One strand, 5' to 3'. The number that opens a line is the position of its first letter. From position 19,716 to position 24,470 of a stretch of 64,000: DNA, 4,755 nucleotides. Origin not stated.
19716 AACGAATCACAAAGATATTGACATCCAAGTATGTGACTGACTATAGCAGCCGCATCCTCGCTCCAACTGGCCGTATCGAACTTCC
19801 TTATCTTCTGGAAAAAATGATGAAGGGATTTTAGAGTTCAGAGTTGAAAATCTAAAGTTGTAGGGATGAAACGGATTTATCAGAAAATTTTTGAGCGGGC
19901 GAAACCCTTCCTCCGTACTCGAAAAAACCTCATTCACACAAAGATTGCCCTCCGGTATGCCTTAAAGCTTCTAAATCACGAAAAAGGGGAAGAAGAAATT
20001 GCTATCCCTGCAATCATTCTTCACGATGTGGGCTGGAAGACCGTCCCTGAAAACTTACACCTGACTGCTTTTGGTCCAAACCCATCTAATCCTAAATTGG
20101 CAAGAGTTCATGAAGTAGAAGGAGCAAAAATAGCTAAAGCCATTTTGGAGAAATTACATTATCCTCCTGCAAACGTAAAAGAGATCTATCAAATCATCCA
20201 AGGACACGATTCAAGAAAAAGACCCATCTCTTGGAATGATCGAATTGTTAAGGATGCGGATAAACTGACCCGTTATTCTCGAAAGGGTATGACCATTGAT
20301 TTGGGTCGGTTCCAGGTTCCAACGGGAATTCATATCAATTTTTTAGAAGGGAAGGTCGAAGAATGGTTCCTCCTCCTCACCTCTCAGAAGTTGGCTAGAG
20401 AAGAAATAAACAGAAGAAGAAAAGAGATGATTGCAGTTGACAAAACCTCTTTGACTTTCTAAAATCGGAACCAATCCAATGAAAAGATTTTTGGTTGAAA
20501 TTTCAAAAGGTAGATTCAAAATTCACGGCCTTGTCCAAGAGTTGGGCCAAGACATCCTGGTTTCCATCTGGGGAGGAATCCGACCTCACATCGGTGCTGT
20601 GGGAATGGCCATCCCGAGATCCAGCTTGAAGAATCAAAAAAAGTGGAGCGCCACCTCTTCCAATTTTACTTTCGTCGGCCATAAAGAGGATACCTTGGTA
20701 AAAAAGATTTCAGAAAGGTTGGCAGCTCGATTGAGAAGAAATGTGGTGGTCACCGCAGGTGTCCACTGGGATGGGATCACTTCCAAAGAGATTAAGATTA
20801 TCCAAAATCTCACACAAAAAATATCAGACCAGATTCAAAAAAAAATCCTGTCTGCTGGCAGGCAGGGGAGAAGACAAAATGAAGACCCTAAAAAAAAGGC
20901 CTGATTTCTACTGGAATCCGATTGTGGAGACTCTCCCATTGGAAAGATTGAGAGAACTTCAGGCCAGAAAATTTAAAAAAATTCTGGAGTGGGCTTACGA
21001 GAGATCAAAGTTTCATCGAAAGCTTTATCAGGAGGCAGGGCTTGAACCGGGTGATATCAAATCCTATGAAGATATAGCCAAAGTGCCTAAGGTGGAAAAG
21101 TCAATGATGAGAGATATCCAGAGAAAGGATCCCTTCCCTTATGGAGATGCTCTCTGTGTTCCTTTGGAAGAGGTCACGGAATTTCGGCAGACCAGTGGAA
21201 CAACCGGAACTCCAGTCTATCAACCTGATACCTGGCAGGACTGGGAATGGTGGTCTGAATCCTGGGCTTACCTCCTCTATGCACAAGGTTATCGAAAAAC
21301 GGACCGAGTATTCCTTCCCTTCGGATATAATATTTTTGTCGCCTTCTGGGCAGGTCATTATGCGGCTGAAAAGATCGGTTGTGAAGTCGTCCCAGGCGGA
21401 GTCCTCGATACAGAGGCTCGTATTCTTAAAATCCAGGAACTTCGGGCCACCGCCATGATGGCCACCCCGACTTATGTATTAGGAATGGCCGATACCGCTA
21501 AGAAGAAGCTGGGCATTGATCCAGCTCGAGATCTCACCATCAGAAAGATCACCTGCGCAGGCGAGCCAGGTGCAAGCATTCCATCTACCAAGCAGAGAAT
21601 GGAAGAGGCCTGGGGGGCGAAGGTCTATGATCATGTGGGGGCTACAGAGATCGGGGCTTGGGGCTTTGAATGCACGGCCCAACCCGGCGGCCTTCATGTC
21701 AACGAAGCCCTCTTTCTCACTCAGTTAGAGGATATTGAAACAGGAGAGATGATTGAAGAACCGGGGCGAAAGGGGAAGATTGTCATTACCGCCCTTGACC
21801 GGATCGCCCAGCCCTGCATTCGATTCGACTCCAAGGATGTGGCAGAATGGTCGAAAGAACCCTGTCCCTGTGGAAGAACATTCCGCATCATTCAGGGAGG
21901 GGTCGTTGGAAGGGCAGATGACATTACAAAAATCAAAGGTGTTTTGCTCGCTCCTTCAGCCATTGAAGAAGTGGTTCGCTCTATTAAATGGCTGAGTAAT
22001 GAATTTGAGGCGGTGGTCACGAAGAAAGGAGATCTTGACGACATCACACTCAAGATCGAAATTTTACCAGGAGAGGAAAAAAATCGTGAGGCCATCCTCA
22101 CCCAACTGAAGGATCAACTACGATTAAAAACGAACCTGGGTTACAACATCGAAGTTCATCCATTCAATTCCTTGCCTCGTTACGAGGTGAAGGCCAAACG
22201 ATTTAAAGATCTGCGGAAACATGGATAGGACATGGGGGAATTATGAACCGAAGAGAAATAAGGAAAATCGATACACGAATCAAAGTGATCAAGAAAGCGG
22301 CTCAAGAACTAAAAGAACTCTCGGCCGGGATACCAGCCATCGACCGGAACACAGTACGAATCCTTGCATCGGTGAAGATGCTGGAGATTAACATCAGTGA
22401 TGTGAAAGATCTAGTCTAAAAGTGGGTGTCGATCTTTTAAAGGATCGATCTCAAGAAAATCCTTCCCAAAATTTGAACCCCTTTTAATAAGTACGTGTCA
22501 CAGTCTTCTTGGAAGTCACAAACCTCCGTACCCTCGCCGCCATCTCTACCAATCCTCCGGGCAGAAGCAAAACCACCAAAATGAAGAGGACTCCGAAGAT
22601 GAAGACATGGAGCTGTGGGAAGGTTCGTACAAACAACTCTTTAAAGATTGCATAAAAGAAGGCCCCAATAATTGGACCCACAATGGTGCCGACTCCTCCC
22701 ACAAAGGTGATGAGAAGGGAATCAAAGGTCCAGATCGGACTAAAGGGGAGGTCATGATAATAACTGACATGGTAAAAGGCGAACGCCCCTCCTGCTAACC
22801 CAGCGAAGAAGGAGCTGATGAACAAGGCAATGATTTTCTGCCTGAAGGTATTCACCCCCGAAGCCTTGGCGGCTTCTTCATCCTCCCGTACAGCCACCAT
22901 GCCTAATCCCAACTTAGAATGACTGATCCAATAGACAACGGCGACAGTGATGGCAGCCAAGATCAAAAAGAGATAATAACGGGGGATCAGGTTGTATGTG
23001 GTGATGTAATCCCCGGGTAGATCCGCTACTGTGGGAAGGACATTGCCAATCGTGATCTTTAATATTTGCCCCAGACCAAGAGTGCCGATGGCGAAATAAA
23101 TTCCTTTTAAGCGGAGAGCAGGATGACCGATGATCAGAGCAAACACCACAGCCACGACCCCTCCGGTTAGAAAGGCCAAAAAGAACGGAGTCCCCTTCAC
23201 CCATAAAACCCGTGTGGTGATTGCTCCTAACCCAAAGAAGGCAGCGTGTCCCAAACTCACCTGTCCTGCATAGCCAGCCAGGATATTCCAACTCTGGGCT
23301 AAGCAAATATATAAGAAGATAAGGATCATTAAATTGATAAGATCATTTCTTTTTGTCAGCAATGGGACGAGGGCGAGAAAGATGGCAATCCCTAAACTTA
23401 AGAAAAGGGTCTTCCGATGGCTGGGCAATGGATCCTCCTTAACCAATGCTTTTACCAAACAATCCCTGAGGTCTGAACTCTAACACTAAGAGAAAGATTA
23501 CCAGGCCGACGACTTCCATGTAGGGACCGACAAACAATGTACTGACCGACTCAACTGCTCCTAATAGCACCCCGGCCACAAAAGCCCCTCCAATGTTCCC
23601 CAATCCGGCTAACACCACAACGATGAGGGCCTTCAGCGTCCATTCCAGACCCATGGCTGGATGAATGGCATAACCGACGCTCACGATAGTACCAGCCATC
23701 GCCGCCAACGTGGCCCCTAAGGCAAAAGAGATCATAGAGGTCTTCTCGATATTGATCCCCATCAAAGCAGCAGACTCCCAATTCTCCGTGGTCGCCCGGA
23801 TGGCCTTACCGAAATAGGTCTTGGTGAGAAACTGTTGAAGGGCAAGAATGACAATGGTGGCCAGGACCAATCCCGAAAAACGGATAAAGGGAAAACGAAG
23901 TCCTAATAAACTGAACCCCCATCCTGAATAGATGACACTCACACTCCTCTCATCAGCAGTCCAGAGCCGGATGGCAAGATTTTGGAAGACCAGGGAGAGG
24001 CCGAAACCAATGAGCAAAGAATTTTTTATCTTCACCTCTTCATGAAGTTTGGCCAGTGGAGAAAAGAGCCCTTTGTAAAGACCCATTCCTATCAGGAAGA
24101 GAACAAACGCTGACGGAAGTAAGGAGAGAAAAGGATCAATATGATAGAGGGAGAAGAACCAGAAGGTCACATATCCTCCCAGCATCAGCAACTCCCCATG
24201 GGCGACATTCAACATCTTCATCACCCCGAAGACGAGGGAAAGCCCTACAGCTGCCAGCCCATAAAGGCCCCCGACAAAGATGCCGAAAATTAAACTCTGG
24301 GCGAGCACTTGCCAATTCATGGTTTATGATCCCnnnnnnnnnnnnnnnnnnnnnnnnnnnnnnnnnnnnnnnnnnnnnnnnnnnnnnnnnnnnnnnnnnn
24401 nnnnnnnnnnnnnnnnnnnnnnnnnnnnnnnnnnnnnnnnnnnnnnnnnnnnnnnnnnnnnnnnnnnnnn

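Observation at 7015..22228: LysR-controlled redox/catabolic island with an unusual enzyme combination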

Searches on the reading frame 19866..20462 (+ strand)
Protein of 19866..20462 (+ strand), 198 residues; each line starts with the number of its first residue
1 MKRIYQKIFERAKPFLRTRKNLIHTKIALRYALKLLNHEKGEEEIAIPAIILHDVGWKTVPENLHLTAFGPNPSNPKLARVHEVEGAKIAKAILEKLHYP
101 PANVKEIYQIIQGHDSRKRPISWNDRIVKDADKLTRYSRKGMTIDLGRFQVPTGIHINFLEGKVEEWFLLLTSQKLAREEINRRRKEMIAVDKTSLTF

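Call 4: search_protein_families(library=pfam, proteins=[window:19866-20462:+], max_evalue=0.01)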
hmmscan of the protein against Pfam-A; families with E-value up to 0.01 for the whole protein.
window:19866-20462:+ (198 aa): 1 family
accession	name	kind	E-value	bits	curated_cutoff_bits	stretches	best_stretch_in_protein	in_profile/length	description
PF01966.28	HD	-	4.7e-10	40.2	22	1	23-136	3-115/116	HD domain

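Call 6: search_protein_families(library=ncbifam, proteins=[window:19866-20462:+], max_evalue=0.001)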
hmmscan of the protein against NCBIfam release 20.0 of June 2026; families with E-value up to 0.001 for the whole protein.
window:19866-20462:+ (198 aa): 1 family
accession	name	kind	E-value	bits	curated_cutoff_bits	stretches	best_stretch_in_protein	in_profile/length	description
NF005519.0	PRK07152.1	equivalog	0.00015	20.9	315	1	10-145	187-316/361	nicotinate-nucleotide adenylyltransferase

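Call 57: search_dna_similar(query=window:19866-20462:+, collection=plasmids, mode=protein, max_rows=25, max_evalue=0.001)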
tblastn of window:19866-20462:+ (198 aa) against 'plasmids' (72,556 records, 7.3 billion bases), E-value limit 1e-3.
Records with a match: 2; places in all: 3; records where one place covers at least 80% of the query: 1.
Best place of each record, by identity: <60% 2.
By first word of the organism name: Rhodococcus 2.
By predicted mobility (MOB-suite, as given by PLSDB): conjugative 1; mobilizable 1.
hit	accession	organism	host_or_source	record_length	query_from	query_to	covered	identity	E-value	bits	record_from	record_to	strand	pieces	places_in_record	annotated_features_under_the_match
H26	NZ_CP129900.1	Rhodococcus ruber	soil,bacterial genome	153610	6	149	73%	40.7%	5e-23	102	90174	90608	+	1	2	HD domain-containing protein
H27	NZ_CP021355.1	Rhodococcus oxybenzonivorans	river sediment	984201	14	183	86%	29.7%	2e-15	81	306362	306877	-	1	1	HD domain-containing protein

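Call 58: get_annotated_region(hit=H26, flank=10000)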
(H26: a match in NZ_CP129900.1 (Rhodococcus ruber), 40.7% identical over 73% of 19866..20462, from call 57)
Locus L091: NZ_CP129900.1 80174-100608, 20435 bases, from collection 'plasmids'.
description: Rhodococcus ruber strain Y14 plasmid unnamed1, complete sequence
organism: Rhodococcus ruber (NCBI taxid 1830)
taxonomy: Bacteria; Actinomycetota; Actinomycetes; Mycobacteriales; Nocardiaceae; Rhodococcus; Rhodococcus ruber
host: -; source: soil,bacterial genome; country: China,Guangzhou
typing (MOB-suite, as given by PLSDB): conjugative; relaxase MOBF; mating-pair formation MPF_T
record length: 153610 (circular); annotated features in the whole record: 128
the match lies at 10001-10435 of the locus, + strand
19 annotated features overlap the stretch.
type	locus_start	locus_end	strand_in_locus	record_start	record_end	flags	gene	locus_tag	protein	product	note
CDS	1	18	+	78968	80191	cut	-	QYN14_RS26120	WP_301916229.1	tyrosine-type recombinase/integrase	GO:0015074 - DNA integration [Evidence IEA]; GO:0006310 - DNA recombination [Evidence IEA]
CDS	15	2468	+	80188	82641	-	-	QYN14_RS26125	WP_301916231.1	site-specific integrase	GO:0015074 - DNA integration [Evidence IEA]; GO:0006310 - DNA recombination [Evidence IEA]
CDS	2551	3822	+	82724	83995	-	-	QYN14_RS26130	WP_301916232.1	hypothetical protein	-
CDS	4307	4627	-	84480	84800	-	-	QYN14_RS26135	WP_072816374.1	hypothetical protein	-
CDS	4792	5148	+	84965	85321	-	-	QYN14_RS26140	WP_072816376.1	amino acid permease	-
CDS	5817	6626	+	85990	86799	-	-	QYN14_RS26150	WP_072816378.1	recombinase family protein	GO:0006310 - DNA recombination [Evidence IEA]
CDS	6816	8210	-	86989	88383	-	-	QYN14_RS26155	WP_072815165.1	IS1380 family transposase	-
CDS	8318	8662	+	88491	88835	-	-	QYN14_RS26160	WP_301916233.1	signal peptidase II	GO:0006508 - proteolysis [Evidence IEA]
CDS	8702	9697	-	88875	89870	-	-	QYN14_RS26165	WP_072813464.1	DUF1524 domain-containing protein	-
CDS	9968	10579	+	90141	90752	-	-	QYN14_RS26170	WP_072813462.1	HD domain-containing protein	-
CDS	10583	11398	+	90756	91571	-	-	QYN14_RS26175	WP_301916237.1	IclR family transcriptional regulator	GO:0006355 - regulation of DNA-templated transcription [Evidence IEA]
CDS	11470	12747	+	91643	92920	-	-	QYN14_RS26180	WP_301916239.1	cytochrome P450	-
CDS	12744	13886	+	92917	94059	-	-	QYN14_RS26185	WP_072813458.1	PEP/pyruvate-binding domain-containing protein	-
CDS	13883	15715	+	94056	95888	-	-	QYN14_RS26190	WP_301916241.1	PEP-utilizing enzyme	GO:0016310 - phosphorylation [Evidence IEA]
CDS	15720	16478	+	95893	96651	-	-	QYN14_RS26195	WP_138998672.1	SDR family oxidoreductase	-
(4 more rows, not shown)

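Call 59: get_annotated_region(hit=H27, flank=10000)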
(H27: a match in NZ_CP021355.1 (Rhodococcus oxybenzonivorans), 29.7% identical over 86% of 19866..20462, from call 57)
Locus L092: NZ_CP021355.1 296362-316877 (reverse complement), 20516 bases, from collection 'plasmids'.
description: Rhodococcus oxybenzonivorans strain S2-17 plasmid pRB98, complete sequence
organism: Rhodococcus oxybenzonivorans (NCBI taxid 1990687)
taxonomy: Bacteria; Actinomycetota; Actinomycetes; Mycobacteriales; Nocardiaceae; Rhodococcus; Rhodococcus oxybenzonivorans
host: -; source: river sediment; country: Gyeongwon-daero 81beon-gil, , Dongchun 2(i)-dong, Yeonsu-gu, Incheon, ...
typing (MOB-suite, as given by PLSDB): mobilizable; relaxase MOBP
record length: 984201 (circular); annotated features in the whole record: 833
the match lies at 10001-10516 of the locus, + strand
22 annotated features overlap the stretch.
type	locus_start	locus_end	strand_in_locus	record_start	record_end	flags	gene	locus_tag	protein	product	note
CDS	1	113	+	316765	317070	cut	-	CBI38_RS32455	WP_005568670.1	MmoB/DmpM family protein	GO:0006725 - cellular aromatic compound metabolic process [Evidence IEA]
CDS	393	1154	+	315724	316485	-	-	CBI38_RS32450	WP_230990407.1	toluene hydroxylase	-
CDS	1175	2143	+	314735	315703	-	-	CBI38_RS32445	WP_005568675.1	2Fe-2S iron-sulfur cluster binding domain-containing protein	-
CDS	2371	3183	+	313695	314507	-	-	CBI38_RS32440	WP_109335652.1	IclR family transcriptional regulator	GO:0006355 - regulation of DNA-templated transcription [Evidence IEA]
CDS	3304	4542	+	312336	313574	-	-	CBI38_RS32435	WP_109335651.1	cytochrome P450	-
CDS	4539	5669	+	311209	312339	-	-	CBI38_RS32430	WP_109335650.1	PEP/pyruvate-binding domain-containing protein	-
CDS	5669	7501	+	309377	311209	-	-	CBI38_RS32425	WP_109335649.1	PEP-utilizing enzyme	GO:0016310 - phosphorylation [Evidence IEA]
CDS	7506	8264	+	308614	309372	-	-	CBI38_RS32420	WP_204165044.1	SDR family oxidoreductase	-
CDS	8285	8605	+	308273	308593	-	-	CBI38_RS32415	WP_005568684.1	2Fe-2S iron-sulfur cluster-binding protein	-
CDS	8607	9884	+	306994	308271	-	-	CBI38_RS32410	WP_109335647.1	FAD-dependent oxidoreductase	-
CDS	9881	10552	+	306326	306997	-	-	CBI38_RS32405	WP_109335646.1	HD domain-containing protein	-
CDS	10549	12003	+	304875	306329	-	-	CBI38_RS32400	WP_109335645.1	aldehyde dehydrogenase family protein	-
CDS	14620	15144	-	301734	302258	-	-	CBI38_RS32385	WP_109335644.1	hypothetical protein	-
CDS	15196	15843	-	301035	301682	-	-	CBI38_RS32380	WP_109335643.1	hypothetical protein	-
CDS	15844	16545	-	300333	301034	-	-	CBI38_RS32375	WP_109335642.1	hypothetical protein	-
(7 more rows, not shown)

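Call 80: find_homologous_proteins(query=window:19866-20462:+, max_evalue=0.001)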
Query window:19866-20462:+ (198 aa): 570 proteins with E <= 0.001 among 641 candidates; the best 120 are listed.
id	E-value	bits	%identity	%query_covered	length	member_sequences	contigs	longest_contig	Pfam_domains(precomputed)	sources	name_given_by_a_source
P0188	7.4e-124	429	98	100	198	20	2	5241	PF01966.29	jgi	jgi:hypothetical protein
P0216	1.3e-123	428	98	100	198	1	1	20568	PF01966.29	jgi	jgi:hypothetical protein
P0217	1.9e-121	421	97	100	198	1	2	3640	PF01966.29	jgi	jgi:hypothetical protein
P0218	3.8e-114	397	90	100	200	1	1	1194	PF01966.29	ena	-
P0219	7.7e-112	389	88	100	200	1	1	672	PF01966.29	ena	-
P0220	6.1e-103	360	86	98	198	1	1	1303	PF01966.29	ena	-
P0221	6.3e-97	341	82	94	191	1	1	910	PF01966.29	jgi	jgi:hypothetical protein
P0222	1.8e-95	336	80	95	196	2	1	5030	PF01966.29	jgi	jgi:HD superfamily phosphodiesterase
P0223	4.3e-90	318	76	95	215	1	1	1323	PF01966.29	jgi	jgi:hypothetical protein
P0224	8.4e-90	318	76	98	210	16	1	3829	PF01966.29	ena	-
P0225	1.2e-89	317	75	94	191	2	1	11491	PF01966.29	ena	-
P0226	1.6e-89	317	76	94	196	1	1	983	PF01966.29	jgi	-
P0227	1.7e-89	317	75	94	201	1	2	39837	PF01966.29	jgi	jgi:HD superfamily phosphodiesterase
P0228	3.2e-89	316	76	93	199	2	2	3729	PF01966.29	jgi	jgi:HD superfamily phosphodiesterase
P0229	3.5e-89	316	75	97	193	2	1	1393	PF01966.29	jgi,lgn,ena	jgi:HD superfamily phosphodiesterase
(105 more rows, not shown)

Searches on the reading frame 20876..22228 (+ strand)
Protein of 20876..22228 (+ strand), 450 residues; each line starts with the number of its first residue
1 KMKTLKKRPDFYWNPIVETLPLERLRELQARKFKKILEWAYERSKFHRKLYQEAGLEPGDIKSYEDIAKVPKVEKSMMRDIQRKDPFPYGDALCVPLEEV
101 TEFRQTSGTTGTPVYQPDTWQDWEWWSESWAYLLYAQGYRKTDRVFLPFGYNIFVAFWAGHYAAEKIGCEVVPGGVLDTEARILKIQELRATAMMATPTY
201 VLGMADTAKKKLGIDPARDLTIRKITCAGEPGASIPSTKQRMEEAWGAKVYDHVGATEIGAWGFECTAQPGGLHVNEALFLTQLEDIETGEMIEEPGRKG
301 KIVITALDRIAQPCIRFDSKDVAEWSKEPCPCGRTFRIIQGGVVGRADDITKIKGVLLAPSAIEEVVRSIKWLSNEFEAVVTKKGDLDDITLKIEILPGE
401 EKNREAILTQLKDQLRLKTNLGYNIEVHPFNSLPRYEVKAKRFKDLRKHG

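Call 5: search_protein_families(library=pfam, proteins=[window:20876-22228:+], max_evalue=0.01)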
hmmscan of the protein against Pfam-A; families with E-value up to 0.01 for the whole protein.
window:20876-22228:+ (450 aa): 2 families
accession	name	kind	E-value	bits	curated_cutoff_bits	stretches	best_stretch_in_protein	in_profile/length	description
PF14535.12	AMP-binding_C_2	-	8.5e-15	55.2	25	1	355-447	1-96/96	AMP-binding enzyme C-terminal domain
PF00501.34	AMP-binding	-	4.9e-07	29.3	29.9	1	106-304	170-374/384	AMP-binding enzyme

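Call 67: search_protein_families(library=ncbifam, proteins=[window:20876-22228:+], max_evalue=0.00001)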
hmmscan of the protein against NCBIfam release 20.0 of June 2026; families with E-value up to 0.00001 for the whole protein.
window:20876-22228:+ (450 aa): 8 families
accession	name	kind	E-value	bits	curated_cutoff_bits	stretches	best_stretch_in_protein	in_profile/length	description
TIGR02155.1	PA_CoA_ligase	equivalog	6.1e-71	239.2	646.3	1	18-447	1-422/422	phenylacetate--CoA ligase PaaK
NF041878.1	paak_haloarch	equivalog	4.9e-65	219.8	700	1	17-438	5-417/427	phenylacetate--CoA ligase PaaK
NF053551.1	FlxY_rubin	equivalog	4.9e-52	177.1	520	1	21-442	5-414/424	flexirubin biosynthesis putative acyl-CoA ligase FlxY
TIGR03335.1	F390_ftsA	equivalog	2.2e-48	165.1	458.7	1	12-404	1-388/445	coenzyme F390 synthetase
NF045666.1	DVU1553_fam_AMP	equivalog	1.3e-33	116.5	300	1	21-340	19-325/331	DVU_1553 family AMP-dependent CoA ligase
NF041217.1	BagE_FevW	exception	1.3e-28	100.1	800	1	66-442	43-401/424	bagremycin/ferroverdin synthetase BagE/FevW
TIGR02304.1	aden_form_hyp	equivalog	2e-09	37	251.9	1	264-442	250-423/430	F390 synthetase-related protein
TIGR02262.1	benz_CoA_lig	subfamily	7e-06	25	375.25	0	103-260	166-316/508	benzoate-CoA ligase family protein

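Call 68: search_solved_structures(query=window:20876-22228:+, max_evalue=0.00001)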
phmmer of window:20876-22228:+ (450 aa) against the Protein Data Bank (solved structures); distinct sequences matched with E-value up to 0.00001: 9.
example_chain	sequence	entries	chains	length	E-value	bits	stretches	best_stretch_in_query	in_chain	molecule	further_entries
6hdw_A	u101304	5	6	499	2.5e-61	211.2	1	10-447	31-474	2-hydroxyisobutyryl-CoA synthetase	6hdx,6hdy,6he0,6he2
4r1l_A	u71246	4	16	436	8.8e-57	196.2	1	12-448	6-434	Phenylacetate-coenzyme A ligase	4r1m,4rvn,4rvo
2y27_A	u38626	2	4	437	5.1e-55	190.4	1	17-448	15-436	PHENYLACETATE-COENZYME A LIGASE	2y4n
2y4o_A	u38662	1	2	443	3.6e-50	174.4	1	15-435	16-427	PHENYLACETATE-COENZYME A LIGASE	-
6wuq_A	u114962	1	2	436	3.3e-27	98.8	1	25-433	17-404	AjiA1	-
9s3l_A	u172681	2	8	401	3e-24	89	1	59-366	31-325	Phenylacetate-CoA ligase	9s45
6siw_A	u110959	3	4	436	4.5e-24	88.4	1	24-370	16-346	PaaK-like ligase (AMP-dependent synthetase and ligase) | AMP-dependent synthetase and ligase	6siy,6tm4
6siw_B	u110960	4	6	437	4.5e-24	88.4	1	24-370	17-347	PaaK-like ligase (AMP-dependent synthetase and ligase) | AMP-dependent synthetase and ligase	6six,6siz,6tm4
3lax_A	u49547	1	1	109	8.3e-06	28.2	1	346-448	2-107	Phenylacetate-coenzyme A ligase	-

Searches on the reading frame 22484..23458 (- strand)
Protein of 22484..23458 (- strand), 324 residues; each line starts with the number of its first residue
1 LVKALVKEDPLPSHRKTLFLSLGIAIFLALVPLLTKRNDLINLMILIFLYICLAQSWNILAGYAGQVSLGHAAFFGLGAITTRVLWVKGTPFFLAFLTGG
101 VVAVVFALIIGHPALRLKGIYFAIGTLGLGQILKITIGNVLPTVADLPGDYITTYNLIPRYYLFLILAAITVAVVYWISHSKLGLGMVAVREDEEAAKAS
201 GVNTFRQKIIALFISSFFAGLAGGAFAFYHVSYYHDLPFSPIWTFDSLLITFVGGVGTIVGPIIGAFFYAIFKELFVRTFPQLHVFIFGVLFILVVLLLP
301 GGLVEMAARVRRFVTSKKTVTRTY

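Call 5: search_protein_families(library=pfam, proteins=[window:22484-23458:-], max_evalue=0.01)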
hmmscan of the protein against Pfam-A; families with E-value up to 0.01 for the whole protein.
window:22484-23458:- (324 aa): 1 family
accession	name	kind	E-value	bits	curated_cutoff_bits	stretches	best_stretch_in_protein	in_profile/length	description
PF02653.21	BPD_transp_2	-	7.8e-42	143.7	26.8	1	41-296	3-269/269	Branched-chain amino acid transport system / permease component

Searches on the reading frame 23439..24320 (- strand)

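Call 5: search_protein_families(library=pfam, proteins=[window:23439-24320:-], max_evalue=0.01)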
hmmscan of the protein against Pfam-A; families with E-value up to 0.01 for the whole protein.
window:23439-24320:- (293 aa): 1 family
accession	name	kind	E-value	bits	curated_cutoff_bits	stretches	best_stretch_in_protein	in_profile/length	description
PF02653.21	BPD_transp_2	-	7.4e-35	120.8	26.8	1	10-280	2-269/269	Branched-chain amino acid transport system / permease component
